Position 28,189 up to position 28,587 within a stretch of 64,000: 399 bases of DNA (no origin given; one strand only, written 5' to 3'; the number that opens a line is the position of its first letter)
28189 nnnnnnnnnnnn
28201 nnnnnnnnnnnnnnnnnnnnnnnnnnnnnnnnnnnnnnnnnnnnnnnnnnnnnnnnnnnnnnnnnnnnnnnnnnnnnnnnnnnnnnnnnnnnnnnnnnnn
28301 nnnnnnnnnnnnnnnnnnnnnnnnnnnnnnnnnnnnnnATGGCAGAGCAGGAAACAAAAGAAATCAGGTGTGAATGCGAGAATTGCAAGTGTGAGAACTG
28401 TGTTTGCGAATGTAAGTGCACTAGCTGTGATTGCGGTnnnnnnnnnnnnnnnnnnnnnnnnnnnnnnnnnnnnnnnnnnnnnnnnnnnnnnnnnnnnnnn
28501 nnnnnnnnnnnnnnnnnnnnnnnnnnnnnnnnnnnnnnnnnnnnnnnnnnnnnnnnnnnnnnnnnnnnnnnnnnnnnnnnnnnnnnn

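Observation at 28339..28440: Unannotated 33-codon ORF encoding a 30%-cysteine metallothionein-like peptide next to a SigZ-type sigma factor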

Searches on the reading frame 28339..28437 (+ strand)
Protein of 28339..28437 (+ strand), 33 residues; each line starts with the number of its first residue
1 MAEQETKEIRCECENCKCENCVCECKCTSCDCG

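Call 4: search_protein_families(library=pfam, proteins=[window:28339-28437:+], max_evalue=1)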
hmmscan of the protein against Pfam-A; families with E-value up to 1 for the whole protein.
seq(33 aa): 1 family
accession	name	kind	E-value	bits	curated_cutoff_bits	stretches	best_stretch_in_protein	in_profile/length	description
PF12749.12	Metallothio_Euk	-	0.0084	16.5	22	1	5-32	30-57/59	Eukaryotic metallothionein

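Call 5: search_protein_families(library=ncbifam, proteins=[window:28339-28437:+], max_evalue=1)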
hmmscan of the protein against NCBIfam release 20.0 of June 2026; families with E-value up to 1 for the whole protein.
seq(33 aa): 0 families

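Call 9: find_encoding_contigs(protein=window:28339-28437:+, flank=6000, max_places=10)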
Protein window:28339-28437:+ (33 aa): no gene with exactly this product is on record in the collection.

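Call 25: search_protein_representatives(protein=window:28339-28437:+)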
Query: 33 residues. Proteins with E-value up to 0.001 (for the whole library): 0; up to 1e-10: 0; up to 1e-30: 0. The best 0 are listed.

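Call 28: find_related_loci(query=A1, collection=metagenome_contigs, flank=2500)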
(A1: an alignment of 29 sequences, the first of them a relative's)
Query A1 (199 aa) in metagenome_contigs; peptide patterns used: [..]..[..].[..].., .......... (x = any residue, [..] = any of these).
600 stretches matched a pattern (row limit reached: there are more); 415 encode a relative of the query (tblastn E <= 1e-3); the best 80 are kept; 80 distinct loci.
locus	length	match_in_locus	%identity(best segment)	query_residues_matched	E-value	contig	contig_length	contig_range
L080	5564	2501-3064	61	11-197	9e-77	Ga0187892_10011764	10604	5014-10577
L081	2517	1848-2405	61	12-196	3e-74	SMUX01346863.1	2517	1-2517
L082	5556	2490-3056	56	10-198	2e-68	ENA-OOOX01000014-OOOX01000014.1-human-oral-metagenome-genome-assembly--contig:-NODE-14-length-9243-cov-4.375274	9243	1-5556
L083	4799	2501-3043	58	17-196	1e-66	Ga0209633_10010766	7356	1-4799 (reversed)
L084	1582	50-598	56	12-196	9e-68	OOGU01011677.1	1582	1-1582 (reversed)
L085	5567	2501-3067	54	12-198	2e-64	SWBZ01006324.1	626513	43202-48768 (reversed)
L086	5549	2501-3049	55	12-196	2e-61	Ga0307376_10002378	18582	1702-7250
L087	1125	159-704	38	18-199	2e-46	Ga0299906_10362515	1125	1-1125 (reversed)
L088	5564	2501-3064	38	8-197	4e-43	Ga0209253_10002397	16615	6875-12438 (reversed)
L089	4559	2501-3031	41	20-196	7e-42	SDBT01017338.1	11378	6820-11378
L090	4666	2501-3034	37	18-193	1e-41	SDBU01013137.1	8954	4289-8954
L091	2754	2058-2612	38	11-196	2e-41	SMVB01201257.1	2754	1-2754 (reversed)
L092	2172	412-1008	40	8-196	3e-41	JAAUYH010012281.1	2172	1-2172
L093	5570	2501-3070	36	3-193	2e-41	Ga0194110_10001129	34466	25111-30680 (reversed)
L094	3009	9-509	42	20-181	2e-41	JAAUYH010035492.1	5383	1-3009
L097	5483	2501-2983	37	21-181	2e-39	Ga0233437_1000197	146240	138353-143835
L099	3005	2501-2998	39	20-181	8e-39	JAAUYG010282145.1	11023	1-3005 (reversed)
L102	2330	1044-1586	36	16-196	2e-38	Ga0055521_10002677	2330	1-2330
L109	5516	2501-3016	37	12-186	2e-37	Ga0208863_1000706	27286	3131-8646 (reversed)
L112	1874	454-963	39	18-186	2e-36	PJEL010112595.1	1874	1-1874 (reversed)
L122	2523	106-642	36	20-198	7e-35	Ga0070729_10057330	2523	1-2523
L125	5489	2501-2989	37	21-183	2e-33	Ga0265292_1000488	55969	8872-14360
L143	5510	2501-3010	32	18-196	6e-26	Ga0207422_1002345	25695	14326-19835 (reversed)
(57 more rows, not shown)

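Call 46: search_protein_families(library=ncbifam, proteins=[L091:1554-2042:+, L092:1105-1521:+, L099:1841-2233:+, L143:2067-2480:+, L102:277-1038:+, L112:1103-1873:+, L122:723-1532:+, L125:3152-4216:+, L097:3390-3659:+, L109:3301-4095:+], max_evalue=0.00001)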
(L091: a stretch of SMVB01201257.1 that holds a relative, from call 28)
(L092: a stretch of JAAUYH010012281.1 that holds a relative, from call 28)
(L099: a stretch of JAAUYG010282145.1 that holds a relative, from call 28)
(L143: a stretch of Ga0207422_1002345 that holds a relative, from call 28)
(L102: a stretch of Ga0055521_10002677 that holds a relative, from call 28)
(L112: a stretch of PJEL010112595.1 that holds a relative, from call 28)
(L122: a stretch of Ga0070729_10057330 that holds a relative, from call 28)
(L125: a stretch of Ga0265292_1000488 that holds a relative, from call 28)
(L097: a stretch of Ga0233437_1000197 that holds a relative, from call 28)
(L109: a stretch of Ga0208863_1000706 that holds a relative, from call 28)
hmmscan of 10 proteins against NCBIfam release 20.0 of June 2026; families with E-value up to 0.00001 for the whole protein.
L091:1554-2042:+ (163 aa): 4 families
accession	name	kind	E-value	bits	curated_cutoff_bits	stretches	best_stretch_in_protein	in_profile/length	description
NF041414.1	ArsI_CadI_VOC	equivalog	1.2e-47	161.2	116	1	13-163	1-147/147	ArsI/CadI family heavy metal resistance metalloenzyme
TIGR02295.1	HpaD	equivalog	2.5e-06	26.9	321.4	1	15-137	7-125/298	3,4-dihydroxyphenylacetate 2,3-dioxygenase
TIGR03213.1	23dbph12diox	equivalog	4.7e-06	26.3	366.45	0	71-128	58-116/287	biphenyl-2,3-diol 1,2-dioxygenase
NF000496.2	Fos_GSH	equivalog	5.8e-06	26.4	180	1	14-129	6-116/136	fosfomycin resistance glutathione transferase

L092:1105-1521:+ (139 aa): 1 family
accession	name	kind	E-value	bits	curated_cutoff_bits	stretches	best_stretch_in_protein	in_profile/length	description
NF041414.1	ArsI_CadI_VOC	equivalog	5.3e-59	198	116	1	3-137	1-135/147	ArsI/CadI family heavy metal resistance metalloenzyme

L099:1841-2233:+ (131 aa): 1 family
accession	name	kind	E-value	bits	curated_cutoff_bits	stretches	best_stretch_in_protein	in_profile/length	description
NF041414.1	ArsI_CadI_VOC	equivalog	4.7e-57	191.7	116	1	3-127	1-125/147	ArsI/CadI family heavy metal resistance metalloenzyme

L143:2067-2480:+ (138 aa): 1 family
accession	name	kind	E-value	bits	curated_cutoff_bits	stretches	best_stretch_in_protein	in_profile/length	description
NF041414.1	ArsI_CadI_VOC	equivalog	4.9e-35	120.3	116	1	3-137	1-136/147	ArsI/CadI family heavy metal resistance metalloenzyme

L102:277-1038:+ (254 aa): 38 families (the best 25 are shown)
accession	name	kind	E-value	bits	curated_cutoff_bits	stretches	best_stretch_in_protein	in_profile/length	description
NF008823.0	PRK11873.1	subfamily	7.5e-93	310.9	263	1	7-235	2-235/272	arsenite methyltransferase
NF041537.1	ArsM_AhpD_UU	exception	7.7e-52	176.2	510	1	7-235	8-234/345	arsenite methyltransferase/AhpD domain selenoprotein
NF047649.1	MTase_UXPK_star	exception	4.5e-49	167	460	1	8-242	9-239/283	methyltransferase/UXPK-star double selenoprotein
NF041536.1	ArsM_DUF2284_UU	exception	7.7e-49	166.3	575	1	6-235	7-234/459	arsenite methyltransferase/DUF2284 domain selenoprotein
NF040538.1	methyl_ArsM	equivalog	2.1e-46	158.7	500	2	141-254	165-281/356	arsinothricin biosynthesis methyltransferase ArsM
NF038099.1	AsSugarArsM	exception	3.7e-30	105.2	400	1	15-243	5-233/321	arsenosugar biosynthesis arsenite methyltransferase ArsM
NF040539.1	AST_met_ArsM_2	exception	1.2e-29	104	240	1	79-232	58-214/262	putative arsinothricin biosynthesis methyltransferase ArsM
NF045667.1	MTase_DVU1556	equivalog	5.9e-28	97.8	155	1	72-225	17-162/213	DVU_1556 family methyltransferase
NF001244.0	PRK00216.1-5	equivalog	2.2e-17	63.1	216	1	76-186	47-158/236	bifunctional demethylmenaquinone methyltransferase/2-methoxy-6-polyprenyl-1,4-benzoquinol methylase UbiE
TIGR02072.1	BioC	equivalog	1.1e-15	58.1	184.95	1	79-185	36-136/244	malonyl-ACP O-methyltransferase BioC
NF052510.1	methyltran_MpqE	exception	5.5e-15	55.4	335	1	74-181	43-151/234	methyl-plastoquinone biosynthesis methyltransferase MpqE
TIGR01934.1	MenG_MenH_UbiE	subfamily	1.2e-14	54.2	158.35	1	75-186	37-146/223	ubiquinone/menaquinone biosynthesis methyltransferase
NF001243.0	PRK00216.1-4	equivalog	2.9e-14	53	235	1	75-183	45-153/237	demethylmenaquinone methyltransferase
NF001790.0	PRK00517.3-3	equivalog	4.4e-14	52.5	269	1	76-186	121-228/262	50S ribosomal protein L11 methyltransferase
TIGR02752.1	MenG_heptapren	equivalog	5.5e-14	52.3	419.85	1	75-183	43-151/231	demethylmenaquinone methyltransferase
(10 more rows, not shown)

L112:1103-1873:+ (257 aa): 45 families (the best 25 are shown)
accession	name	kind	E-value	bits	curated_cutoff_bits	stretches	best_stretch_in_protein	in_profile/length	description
NF008823.0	PRK11873.1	subfamily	1.9e-104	348.9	263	1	5-257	3-265/272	arsenite methyltransferase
NF041537.1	ArsM_AhpD_UU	exception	1.1e-53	182.2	510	1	4-227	8-227/345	arsenite methyltransferase/AhpD domain selenoprotein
NF047649.1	MTase_UXPK_star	exception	5.2e-51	173.3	460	1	4-227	8-228/283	methyltransferase/UXPK-star double selenoprotein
NF041536.1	ArsM_DUF2284_UU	exception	3.5e-49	167.4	575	1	4-227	8-227/459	arsenite methyltransferase/DUF2284 domain selenoprotein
NF040538.1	methyl_ArsM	equivalog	1.2e-41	143.1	500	2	141-228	167-256/356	arsinothricin biosynthesis methyltransferase ArsM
NF040539.1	AST_met_ArsM_2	exception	4e-31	108.8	240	1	78-228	58-211/262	putative arsinothricin biosynthesis methyltransferase ArsM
NF038099.1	AsSugarArsM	exception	5.8e-30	104.6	400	1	58-238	40-229/321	arsenosugar biosynthesis arsenite methyltransferase ArsM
NF045667.1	MTase_DVU1556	equivalog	6.4e-26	91.1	155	1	71-226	17-164/213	DVU_1556 family methyltransferase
NF001244.0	PRK00216.1-5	equivalog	2.7e-16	59.6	216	1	75-184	47-157/236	bifunctional demethylmenaquinone methyltransferase/2-methoxy-6-polyprenyl-1,4-benzoquinol methylase UbiE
NF001243.0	PRK00216.1-4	equivalog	5.5e-16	58.6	235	1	73-182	44-153/237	demethylmenaquinone methyltransferase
NF001240.0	PRK00216.1-1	equivalog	8.9e-16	57.7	378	1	71-183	58-171/251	bifunctional demethylmenaquinone methyltransferase/2-methoxy-6-polyprenyl-1,4-benzoquinol methylase UbiE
TIGR01934.1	MenG_MenH_UbiE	subfamily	1.2e-15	57.5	158.35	1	75-187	38-148/223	ubiquinone/menaquinone biosynthesis methyltransferase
NF052510.1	methyltran_MpqE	exception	1.4e-15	57.4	335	1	72-180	42-151/234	methyl-plastoquinone biosynthesis methyltransferase MpqE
NF043040.1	corrin_prot_MT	hypoth_equivalog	4.3e-15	55.7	180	1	74-189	38-156/216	corrinoid protein-associated methyltransferase CpaM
TIGR02752.1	MenG_heptapren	equivalog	5.2e-15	55.6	419.85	1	73-183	42-152/231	demethylmenaquinone methyltransferase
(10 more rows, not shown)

L122:723-1532:+ (270 aa): 46 families (the best 25 are shown)
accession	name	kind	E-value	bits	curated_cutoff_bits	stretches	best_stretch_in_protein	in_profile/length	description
NF008823.0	PRK11873.1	subfamily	3.7e-109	364.4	263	1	3-270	2-268/272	arsenite methyltransferase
NF041537.1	ArsM_AhpD_UU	exception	6.9e-51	173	510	1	49-237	38-227/345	arsenite methyltransferase/AhpD domain selenoprotein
NF047649.1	MTase_UXPK_star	exception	2.6e-49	167.8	460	1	3-234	8-225/283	methyltransferase/UXPK-star double selenoprotein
NF041536.1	ArsM_DUF2284_UU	exception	4.2e-47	160.5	575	1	3-237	8-227/459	arsenite methyltransferase/DUF2284 domain selenoprotein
NF040538.1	methyl_ArsM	equivalog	2.8e-46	158.3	500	2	151-243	167-261/356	arsinothricin biosynthesis methyltransferase ArsM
NF038099.1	AsSugarArsM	exception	7.1e-31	107.6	400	1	68-241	40-222/321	arsenosugar biosynthesis arsenite methyltransferase ArsM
NF040539.1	AST_met_ArsM_2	exception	1.7e-29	103.4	240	1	88-242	58-215/262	putative arsinothricin biosynthesis methyltransferase ArsM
NF045667.1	MTase_DVU1556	equivalog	1.2e-26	93.5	155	1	80-234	16-162/213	DVU_1556 family methyltransferase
NF043040.1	corrin_prot_MT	hypoth_equivalog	1.4e-17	63.9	180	1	83-203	37-160/216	corrinoid protein-associated methyltransferase CpaM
NF001244.0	PRK00216.1-5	equivalog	2.1e-17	63.2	216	1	84-197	46-160/236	bifunctional demethylmenaquinone methyltransferase/2-methoxy-6-polyprenyl-1,4-benzoquinol methylase UbiE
NF052510.1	methyltran_MpqE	exception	3.3e-16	59.4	335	1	82-190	42-151/234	methyl-plastoquinone biosynthesis methyltransferase MpqE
NF001240.0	PRK00216.1-1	equivalog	5.6e-16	58.3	378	1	81-193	58-171/251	bifunctional demethylmenaquinone methyltransferase/2-methoxy-6-polyprenyl-1,4-benzoquinol methylase UbiE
TIGR02072.1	BioC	equivalog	1.2e-15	58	184.95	1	88-196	36-138/244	malonyl-ACP O-methyltransferase BioC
TIGR01934.1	MenG_MenH_UbiE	subfamily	2.5e-15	56.4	158.35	1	85-198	38-149/223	ubiquinone/menaquinone biosynthesis methyltransferase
TIGR02752.1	MenG_heptapren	equivalog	6.5e-15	55.3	419.85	1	84-192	43-151/231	demethylmenaquinone methyltransferase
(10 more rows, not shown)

L125:3152-4216:+ (355 aa): 3 families
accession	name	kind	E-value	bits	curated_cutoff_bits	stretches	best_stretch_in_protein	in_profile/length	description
NF033936.1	CuZnOut_SO0444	equivalog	4.2e-38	131.4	300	1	15-354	5-312/351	SO_0444 family Cu/Zn efflux transporter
NF040736.1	efflux_SaoE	equivalog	1.3e-27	97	325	2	21-160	21-159/352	efflux transporter SaoE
NF037962.1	arsenic_eff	subfamily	1.2e-06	28.1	100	1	15-282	3-226/287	arsenic efflux protein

L097:3390-3659:+ (90 aa): 0 families

L109:3301-4095:+ (265 aa): 44 families (the best 25 are shown)
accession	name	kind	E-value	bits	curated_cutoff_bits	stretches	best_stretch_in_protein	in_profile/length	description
NF008823.0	PRK11873.1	subfamily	1.3e-110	369.2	263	1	5-264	3-268/272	arsenite methyltransferase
NF047649.1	MTase_UXPK_star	exception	3.8e-54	183.6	460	1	6-229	10-226/283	methyltransferase/UXPK-star double selenoprotein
NF041537.1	ArsM_AhpD_UU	exception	1e-50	172.5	510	1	5-232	9-228/345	arsenite methyltransferase/AhpD domain selenoprotein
NF041536.1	ArsM_DUF2284_UU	exception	8.4e-47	159.5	575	1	6-233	10-229/459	arsenite methyltransferase/DUF2284 domain selenoprotein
NF040538.1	methyl_ArsM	equivalog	1.6e-40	139.4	500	2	145-236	167-260/356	arsinothricin biosynthesis methyltransferase ArsM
NF045667.1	MTase_DVU1556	equivalog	3.6e-28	98.5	155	1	74-228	16-162/213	DVU_1556 family methyltransferase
NF038099.1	AsSugarArsM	exception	4.7e-28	98.3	400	1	63-236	41-223/321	arsenosugar biosynthesis arsenite methyltransferase ArsM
NF040539.1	AST_met_ArsM_2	exception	2.5e-27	96.4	240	1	82-232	58-211/262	putative arsinothricin biosynthesis methyltransferase ArsM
TIGR02072.1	BioC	equivalog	1.1e-16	61.4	184.95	1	82-190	36-138/244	malonyl-ACP O-methyltransferase BioC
NF043040.1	corrin_prot_MT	hypoth_equivalog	1.1e-15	57.7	180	1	76-197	36-160/216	corrinoid protein-associated methyltransferase CpaM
NF001244.0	PRK00216.1-5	equivalog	1.2e-15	57.4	216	1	77-192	45-161/236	bifunctional demethylmenaquinone methyltransferase/2-methoxy-6-polyprenyl-1,4-benzoquinol methylase UbiE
TIGR01934.1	MenG_MenH_UbiE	subfamily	1.8e-14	53.6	158.35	1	79-192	38-149/223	ubiquinone/menaquinone biosynthesis methyltransferase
NF052510.1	methyltran_MpqE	exception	4.8e-14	52.3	335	1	76-184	42-151/234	methyl-plastoquinone biosynthesis methyltransferase MpqE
NF001240.0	PRK00216.1-1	equivalog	1.6e-13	50.3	378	1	75-189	58-173/251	bifunctional demethylmenaquinone methyltransferase/2-methoxy-6-polyprenyl-1,4-benzoquinol methylase UbiE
TIGR02752.1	MenG_heptapren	equivalog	1.7e-13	50.7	419.85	1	78-185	43-150/231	demethylmenaquinone methyltransferase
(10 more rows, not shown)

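Call 54: search_protein_families(library=pfam, alignment_id=A2, max_evalue=0.1)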
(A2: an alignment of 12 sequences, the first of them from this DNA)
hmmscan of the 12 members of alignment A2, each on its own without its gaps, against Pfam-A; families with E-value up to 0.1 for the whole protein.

A. member 1, seq(33 aa): 1 family
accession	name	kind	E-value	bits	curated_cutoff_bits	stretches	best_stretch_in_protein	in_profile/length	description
PF12749.12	Metallothio_Euk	-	0.0084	16.5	22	1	5-32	30-57/59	Eukaryotic metallothionein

B. families by the number of members that match (of 12 scanned): 1 family
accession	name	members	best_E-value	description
PF12749.12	Metallothio_Euk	2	0.0084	Eukaryotic metallothionein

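Call 55: search_solved_structures(query=A2, max_evalue=1, show_alignments=2)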
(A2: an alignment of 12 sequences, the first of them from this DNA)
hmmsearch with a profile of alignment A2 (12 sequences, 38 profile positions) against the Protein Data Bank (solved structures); distinct sequences matched with E-value up to 1: 0.

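Call 95: predict_structure(alignment_id=A1)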
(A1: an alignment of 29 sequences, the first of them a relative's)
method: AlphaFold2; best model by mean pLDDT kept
length: 199 residues; sequences in the alignment: 29
mean_pLDDT: 74.0   pTM: 0.41
mean pLDDT of the five models: 74.0, 71.8, 71.7, 68.6, 65.1
residues with pLDDT >= 90: 49; 70-90: 79; 50-70: 33; < 50: 38
segments of 3 or more residues with pLDDT < 50: 1-13, 88-105, 187-190
pLDDT, mean of each block of 10 residues (from residue 1): 40 64 83 84 91 86 79 88 70 38 50 78 94 90 94 94 87 59 53 55
secondary structure, 60 per line:
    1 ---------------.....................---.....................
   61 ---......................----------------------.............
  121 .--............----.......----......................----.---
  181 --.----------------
elements in order: H16-36 H40-60 H64-85 H108-121 H124-135 H140-146 H151-172
